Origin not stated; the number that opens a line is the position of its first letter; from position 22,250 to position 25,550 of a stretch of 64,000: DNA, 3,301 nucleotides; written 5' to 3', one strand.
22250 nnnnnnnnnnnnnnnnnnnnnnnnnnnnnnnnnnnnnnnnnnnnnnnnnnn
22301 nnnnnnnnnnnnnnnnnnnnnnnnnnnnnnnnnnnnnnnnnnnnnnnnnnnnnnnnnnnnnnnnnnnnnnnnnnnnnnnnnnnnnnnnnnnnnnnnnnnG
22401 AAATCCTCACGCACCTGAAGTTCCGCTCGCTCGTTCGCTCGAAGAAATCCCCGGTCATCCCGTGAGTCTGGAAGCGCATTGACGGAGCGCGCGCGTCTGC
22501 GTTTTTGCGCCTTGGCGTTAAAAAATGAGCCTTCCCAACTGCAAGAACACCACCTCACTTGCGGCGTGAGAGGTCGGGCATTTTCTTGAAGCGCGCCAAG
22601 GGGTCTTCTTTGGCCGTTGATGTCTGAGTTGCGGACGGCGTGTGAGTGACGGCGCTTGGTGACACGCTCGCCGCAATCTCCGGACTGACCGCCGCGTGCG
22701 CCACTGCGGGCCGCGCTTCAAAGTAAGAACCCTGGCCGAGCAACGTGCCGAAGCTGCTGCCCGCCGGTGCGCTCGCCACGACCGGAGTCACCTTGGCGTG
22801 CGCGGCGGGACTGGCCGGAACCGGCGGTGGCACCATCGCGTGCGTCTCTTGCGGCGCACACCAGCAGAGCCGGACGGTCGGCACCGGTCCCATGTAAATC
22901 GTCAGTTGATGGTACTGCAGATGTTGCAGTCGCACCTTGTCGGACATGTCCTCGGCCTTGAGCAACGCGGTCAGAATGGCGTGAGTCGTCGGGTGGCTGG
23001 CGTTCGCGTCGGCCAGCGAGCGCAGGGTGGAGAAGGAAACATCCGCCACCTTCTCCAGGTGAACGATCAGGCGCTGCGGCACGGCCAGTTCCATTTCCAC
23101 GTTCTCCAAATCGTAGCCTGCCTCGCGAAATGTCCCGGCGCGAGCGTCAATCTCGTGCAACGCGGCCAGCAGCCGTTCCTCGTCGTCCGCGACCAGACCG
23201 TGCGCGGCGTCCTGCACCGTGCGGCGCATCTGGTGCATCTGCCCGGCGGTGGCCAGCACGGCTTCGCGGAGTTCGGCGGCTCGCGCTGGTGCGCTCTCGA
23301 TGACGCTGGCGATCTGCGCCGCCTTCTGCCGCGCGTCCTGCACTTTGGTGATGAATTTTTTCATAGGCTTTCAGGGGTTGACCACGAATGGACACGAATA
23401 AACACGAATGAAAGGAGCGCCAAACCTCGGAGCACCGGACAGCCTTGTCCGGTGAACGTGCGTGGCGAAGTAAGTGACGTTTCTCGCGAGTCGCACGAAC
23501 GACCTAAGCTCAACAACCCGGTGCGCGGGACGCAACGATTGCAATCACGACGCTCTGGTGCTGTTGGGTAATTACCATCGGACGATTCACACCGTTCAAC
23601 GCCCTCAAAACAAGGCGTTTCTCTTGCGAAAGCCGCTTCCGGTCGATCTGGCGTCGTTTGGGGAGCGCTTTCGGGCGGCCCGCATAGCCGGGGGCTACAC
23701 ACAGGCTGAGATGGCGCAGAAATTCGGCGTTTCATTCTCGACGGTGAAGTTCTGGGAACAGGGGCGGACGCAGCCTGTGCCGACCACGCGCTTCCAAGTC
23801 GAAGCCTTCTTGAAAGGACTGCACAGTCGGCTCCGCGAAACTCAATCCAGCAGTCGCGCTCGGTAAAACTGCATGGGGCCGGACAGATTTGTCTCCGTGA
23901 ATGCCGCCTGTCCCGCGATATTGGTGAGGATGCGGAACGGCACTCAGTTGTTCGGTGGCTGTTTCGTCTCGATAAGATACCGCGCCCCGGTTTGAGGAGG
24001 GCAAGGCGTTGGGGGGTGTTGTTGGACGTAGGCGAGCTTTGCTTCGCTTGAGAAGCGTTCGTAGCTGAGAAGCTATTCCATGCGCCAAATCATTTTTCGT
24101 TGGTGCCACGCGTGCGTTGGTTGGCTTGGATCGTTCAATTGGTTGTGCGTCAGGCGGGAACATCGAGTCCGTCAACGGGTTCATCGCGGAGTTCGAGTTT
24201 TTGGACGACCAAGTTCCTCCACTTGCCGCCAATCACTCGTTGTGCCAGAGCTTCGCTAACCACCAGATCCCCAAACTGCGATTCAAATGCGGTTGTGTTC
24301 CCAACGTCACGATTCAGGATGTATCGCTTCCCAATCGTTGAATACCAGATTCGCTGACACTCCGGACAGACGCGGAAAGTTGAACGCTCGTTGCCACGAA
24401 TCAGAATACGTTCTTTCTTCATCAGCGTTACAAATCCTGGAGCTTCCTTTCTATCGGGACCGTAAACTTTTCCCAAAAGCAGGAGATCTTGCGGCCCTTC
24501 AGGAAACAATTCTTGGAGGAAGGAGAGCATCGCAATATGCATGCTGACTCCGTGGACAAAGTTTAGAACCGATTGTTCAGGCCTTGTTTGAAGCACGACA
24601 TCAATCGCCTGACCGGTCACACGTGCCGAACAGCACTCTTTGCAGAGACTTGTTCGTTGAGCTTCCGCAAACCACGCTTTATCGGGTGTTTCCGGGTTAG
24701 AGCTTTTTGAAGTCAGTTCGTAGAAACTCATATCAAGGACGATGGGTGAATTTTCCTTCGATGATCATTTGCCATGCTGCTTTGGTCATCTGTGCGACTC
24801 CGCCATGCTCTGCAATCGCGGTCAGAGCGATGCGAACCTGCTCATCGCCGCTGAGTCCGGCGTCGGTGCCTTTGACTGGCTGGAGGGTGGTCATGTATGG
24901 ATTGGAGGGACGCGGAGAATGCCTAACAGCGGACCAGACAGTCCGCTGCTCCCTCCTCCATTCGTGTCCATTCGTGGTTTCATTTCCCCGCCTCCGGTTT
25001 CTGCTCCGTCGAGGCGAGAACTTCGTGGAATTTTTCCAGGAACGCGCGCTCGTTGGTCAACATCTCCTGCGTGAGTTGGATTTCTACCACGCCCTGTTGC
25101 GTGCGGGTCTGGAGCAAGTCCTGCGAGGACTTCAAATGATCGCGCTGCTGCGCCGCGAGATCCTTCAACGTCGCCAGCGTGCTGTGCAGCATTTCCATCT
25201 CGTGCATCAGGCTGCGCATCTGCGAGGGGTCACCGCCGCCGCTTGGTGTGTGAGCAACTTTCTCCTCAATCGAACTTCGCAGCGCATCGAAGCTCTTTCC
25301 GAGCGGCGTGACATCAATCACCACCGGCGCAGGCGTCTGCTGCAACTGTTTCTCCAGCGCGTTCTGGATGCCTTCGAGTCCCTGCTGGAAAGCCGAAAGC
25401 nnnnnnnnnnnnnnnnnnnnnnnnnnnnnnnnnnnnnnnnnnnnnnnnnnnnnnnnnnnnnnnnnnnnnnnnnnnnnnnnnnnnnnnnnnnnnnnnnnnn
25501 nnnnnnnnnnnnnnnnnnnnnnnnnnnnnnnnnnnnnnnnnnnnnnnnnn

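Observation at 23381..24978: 1.6-kb low-GC cassette bounded by 19-bp perfect inverted repeats, carrying an XRE regulator, a Cys-rich protein and a 53-codon ORF, inserted exactly at the 3' end of the giant ATPase gene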

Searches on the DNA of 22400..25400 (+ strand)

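Call 8: search_rna_families(source=window, start=22400, end=25400, threshold=evalue, max_evalue=10)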
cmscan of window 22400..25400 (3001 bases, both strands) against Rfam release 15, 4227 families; matches with E-value up to 10: 2.
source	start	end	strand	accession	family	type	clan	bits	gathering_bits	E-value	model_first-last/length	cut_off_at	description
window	23983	24082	+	RF02139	HOXA11-AS1_3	Gene; lncRNA;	-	22.1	50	0.98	1-98/98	no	HOXA11 antisense RNA 1 conserved region 3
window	23781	23829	-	RF01162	sn668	Gene; snRNA; snoRNA; CD-box;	-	17.7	40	4.9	1-65/65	no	Small nucleolar RNA sn668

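Call 58: build_rna_model(alignment_id=A3)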
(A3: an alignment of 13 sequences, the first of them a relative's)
Model R1 built from alignment A3 (13 sequences, 109 columns); structure: RNAalifold consensus.
model positions 93; base pairs 32; branch points 0; effective number of sequences 0.87; information 0.613 bits per position. Calibrated on 0.2 Mb of random sequence (short: E-values are rough).
structure used (alignment columns):
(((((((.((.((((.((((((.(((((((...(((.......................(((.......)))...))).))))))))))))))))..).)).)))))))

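Call 59: search_with_rna_model(model_id=R1, source=window, filters=off, max_evalue=10, show_alignments=4)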
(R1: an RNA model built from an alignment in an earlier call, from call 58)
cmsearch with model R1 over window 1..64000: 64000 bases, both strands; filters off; matches with E-value up to 10: 63.
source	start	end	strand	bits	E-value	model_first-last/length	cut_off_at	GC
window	3649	3729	-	26.1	0.00036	1-93/93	no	0.64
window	13307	13391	-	25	0.0007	1-93/93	no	0.66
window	23493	23583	-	23.7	0.0015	1-93/93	no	0.57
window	3649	3729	+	23.3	0.002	1-93/93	no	0.64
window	13307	13391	+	20.5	0.01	1-93/93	no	0.66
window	3008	3108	-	19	0.026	1-93/93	no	0.72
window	3011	3105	+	17.9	0.048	1-93/93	no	0.75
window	48802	48914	-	17.2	0.075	1-93/93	no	0.68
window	50518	50619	-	16.9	0.09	1-93/93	no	0.7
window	635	747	+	16.9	0.091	1-93/93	no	0.63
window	27938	28025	+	16.5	0.11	1-93/93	no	0.62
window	34988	35034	+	16.1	0.14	1-93/93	no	0.74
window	52143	52190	+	14.3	0.43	1-93/93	no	0.75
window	8775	8856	+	14.1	0.48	1-93/93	no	0.72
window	53172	53244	+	14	0.5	1-93/93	no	0.56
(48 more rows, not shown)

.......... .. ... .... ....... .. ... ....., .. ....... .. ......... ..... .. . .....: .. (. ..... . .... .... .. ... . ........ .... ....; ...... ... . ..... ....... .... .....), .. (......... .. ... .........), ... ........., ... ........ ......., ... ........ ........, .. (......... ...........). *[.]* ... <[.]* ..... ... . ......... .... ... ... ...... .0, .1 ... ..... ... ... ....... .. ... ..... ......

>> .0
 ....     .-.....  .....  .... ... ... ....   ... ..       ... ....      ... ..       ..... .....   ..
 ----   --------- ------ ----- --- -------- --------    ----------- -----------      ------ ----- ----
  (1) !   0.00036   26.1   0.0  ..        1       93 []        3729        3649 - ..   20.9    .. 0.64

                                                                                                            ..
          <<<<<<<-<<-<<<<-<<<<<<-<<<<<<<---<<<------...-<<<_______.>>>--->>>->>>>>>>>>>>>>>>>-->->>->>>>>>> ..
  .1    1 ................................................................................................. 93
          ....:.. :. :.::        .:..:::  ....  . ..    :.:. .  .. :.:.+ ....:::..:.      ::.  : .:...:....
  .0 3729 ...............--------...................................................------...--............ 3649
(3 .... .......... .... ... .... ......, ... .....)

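Call 60: search_with_rna_model(model_id=R1, sources=[L124, L167, L168, L169, L170, L171, L172, L173, L174, L186, L187, L188, L189, L125, L126, L127, L128, L129, L130, L136, L147, L149], max_evalue=1)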
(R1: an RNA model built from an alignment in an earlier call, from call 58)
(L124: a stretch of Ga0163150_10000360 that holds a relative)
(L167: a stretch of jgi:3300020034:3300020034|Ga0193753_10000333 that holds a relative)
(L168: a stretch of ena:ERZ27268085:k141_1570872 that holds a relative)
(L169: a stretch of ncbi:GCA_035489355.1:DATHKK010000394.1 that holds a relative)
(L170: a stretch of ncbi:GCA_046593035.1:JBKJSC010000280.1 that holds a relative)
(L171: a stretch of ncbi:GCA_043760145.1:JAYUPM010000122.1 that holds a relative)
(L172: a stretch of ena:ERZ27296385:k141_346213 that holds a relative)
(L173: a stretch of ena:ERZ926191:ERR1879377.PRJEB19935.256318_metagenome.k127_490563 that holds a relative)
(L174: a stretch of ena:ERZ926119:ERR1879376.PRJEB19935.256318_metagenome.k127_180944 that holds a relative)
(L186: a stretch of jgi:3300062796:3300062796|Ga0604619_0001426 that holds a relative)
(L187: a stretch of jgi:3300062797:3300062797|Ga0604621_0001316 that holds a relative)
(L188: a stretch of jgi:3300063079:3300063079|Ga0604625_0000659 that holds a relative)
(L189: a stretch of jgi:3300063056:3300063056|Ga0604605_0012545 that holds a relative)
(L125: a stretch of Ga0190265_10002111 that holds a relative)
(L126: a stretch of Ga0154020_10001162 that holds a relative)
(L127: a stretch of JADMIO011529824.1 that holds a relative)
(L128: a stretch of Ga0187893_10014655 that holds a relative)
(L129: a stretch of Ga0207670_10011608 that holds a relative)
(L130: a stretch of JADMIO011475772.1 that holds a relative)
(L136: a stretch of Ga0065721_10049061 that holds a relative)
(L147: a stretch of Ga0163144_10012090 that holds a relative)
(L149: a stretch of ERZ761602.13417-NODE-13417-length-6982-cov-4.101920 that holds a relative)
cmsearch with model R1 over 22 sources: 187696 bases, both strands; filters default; matches with E-value up to 1: 46.
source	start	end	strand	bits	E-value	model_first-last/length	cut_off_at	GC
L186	2665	2757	-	113.7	2.3e-26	1-93/93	no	0.68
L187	2665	2757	-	113.7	2.3e-26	1-93/93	no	0.68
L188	662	754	-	111.6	8.1e-26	1-93/93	no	0.66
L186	1666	1758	-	111.4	9.3e-26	1-93/93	no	0.66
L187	1666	1758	-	111.4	9.3e-26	1-93/93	no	0.66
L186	270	362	-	110.8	1.3e-25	1-93/93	no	0.62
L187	270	362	-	110.8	1.3e-25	1-93/93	no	0.62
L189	4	96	-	110.8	1.4e-25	1-93/93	no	0.71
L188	2027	2119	-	109.4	3.2e-25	1-93/93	no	0.68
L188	1094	1186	-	107.5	9.4e-25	1-93/93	no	0.65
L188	2416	2508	-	106.7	1.6e-24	1-93/93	no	0.66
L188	1413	1505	-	105.7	2.8e-24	1-93/93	no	0.66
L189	764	856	-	104.4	6e-24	1-93/93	no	0.71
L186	2177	2269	-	102.4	2e-23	1-93/93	no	0.66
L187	2177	2269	-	102.4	2e-23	1-93/93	no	0.66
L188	259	351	-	100.8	5.2e-23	1-93/93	no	0.68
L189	313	405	-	99.7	9.8e-23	1-93/93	no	0.67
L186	788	880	-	99.6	1.1e-22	1-93/93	no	0.7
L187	788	880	-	99.6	1.1e-22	1-93/93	no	0.7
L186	1258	1365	-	83.1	1.9e-18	1-93/93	no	0.67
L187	1258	1365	-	83.1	1.9e-18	1-93/93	no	0.67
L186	2940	3036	-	35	5.3e-06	1-93/93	no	0.63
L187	2940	3036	-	35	5.3e-06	1-93/93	no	0.63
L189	1311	1392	-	33.8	1.1e-05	1-93/93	no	0.66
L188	2940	3029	-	31.3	4.8e-05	1-93/93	no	0.66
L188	662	754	+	27.9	0.00036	1-93/93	no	0.66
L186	788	880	+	26.7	0.00078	1-93/93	no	0.7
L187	788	880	+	26.7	0.00078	1-93/93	no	0.7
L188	1413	1505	+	25.6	0.0014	1-93/93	no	0.66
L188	1094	1186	+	24.9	0.0022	1-93/93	no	0.65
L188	2027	2119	+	24.8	0.0024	1-93/93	no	0.68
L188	2416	2508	+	24.1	0.0035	1-93/93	no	0.66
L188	259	351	+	24.1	0.0037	1-93/93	no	0.68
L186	2665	2757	+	23.9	0.0039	1-93/93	no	0.68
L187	2665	2757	+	23.9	0.0039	1-93/93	no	0.68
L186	270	362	+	23.2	0.0062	1-93/93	no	0.62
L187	270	362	+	23.2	0.0062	1-93/93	no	0.62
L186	1666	1758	+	22.8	0.0079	1-93/93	no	0.66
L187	1666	1758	+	22.8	0.0079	1-93/93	no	0.66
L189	4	96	+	22.7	0.0083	1-93/93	no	0.71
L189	313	405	+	22.5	0.0091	1-93/93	no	0.67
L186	1258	1365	+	22.2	0.011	1-93/93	no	0.67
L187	1258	1365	+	22.2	0.011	1-93/93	no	0.67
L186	2177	2269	+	21.5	0.017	1-93/93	no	0.66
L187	2177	2269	+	21.5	0.017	1-93/93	no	0.66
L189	764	856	+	17.4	0.19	1-93/93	no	0.71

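Call 92: search_with_rna_model(model_id=R1, sources=[L004, L005, L006, L007, L008, L009, L010, L011, L012, L013, L014, L015, L016, L017, L018, L019, L020, L021, L022, L023, L024, L025, L026, L027, L028, L029, L030, L031, L032, L033, L034, L035, L036, L037, L038, L039, L040, L041, L042, L043, L044, L045, L046, L047, L048, L049, L050, L051, L052, L053, L054, L055, L056, L057, L058, L059, L060, L061, L062, L063, L064, L065, L066, L067, L068, L069, L070, L071, L072, L073, L074, L075, L076, L077, L078, L079, L080, L081, L082, L083, L084, L085, L086, L087, L088, L089, L090, L091, L092, L093, L094, L095, L096, L097, L098, L099, L100, L101, L102, L103], max_evalue=0.01)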
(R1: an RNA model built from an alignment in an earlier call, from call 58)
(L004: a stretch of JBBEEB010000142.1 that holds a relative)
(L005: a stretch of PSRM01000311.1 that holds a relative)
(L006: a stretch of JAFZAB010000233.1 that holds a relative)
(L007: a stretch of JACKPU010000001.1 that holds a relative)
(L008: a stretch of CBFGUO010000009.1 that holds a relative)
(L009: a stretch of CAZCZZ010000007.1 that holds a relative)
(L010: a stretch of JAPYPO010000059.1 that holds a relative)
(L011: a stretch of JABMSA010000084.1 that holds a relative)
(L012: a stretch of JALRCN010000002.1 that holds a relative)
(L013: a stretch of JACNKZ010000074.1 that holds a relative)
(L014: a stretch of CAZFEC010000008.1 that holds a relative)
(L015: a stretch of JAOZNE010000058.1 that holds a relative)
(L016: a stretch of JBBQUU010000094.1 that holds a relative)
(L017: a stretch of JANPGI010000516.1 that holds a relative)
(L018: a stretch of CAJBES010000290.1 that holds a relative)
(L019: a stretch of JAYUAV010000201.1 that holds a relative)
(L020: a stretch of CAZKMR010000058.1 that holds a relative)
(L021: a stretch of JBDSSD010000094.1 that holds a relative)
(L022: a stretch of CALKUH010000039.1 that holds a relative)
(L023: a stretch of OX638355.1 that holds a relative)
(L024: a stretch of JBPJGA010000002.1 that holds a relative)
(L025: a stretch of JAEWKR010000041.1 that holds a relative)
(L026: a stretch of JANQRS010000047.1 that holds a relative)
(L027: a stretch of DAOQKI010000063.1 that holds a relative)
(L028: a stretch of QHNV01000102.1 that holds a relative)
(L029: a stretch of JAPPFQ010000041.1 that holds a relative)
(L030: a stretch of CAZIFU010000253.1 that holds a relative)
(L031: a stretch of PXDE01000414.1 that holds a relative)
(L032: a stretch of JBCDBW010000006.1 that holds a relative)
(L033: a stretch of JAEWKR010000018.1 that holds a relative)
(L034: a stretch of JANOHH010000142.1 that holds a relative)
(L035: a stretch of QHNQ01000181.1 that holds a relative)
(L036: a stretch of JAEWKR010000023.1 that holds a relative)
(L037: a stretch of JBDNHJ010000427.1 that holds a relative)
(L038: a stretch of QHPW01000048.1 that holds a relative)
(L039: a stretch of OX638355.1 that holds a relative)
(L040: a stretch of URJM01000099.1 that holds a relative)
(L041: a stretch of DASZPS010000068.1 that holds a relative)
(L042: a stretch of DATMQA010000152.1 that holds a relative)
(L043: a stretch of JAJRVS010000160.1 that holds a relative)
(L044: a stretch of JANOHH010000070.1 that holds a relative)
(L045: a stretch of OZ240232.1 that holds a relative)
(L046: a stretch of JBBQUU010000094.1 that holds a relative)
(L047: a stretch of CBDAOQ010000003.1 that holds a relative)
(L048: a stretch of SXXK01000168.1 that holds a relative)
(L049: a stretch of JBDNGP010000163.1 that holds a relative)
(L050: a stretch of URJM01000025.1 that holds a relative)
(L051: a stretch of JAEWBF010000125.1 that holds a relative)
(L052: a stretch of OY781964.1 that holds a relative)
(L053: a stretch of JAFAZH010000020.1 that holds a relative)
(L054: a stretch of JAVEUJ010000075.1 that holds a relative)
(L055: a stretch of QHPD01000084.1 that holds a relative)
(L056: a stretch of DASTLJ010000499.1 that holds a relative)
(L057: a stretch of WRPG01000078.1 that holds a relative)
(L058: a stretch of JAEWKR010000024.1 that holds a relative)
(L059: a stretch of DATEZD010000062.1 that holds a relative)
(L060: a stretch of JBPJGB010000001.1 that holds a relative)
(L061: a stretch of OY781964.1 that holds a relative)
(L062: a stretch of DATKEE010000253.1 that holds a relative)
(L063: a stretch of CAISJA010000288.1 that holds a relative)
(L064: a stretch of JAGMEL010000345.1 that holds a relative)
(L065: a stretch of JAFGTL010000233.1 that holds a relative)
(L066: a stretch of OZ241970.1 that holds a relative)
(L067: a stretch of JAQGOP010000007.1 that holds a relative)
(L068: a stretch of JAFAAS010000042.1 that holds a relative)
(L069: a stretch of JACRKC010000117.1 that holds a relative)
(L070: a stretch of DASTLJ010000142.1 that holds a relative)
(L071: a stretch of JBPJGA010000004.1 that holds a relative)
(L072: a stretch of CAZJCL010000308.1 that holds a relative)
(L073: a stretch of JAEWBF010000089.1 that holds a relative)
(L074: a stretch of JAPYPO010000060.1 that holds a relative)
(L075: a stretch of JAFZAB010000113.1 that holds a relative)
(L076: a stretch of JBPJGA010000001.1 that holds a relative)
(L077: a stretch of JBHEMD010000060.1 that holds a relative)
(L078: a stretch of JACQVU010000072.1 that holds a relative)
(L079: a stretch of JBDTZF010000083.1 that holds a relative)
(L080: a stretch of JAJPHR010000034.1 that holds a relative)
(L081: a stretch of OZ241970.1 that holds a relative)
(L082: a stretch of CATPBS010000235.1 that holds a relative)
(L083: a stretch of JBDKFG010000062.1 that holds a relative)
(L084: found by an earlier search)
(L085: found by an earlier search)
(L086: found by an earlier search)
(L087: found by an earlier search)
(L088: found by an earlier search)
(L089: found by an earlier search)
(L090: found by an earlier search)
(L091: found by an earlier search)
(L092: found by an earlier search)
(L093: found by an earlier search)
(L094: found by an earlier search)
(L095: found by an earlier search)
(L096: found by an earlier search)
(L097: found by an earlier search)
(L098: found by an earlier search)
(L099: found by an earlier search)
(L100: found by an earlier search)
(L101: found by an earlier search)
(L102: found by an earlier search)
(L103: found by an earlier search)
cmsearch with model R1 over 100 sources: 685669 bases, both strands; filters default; matches with E-value up to 0.01: 0.
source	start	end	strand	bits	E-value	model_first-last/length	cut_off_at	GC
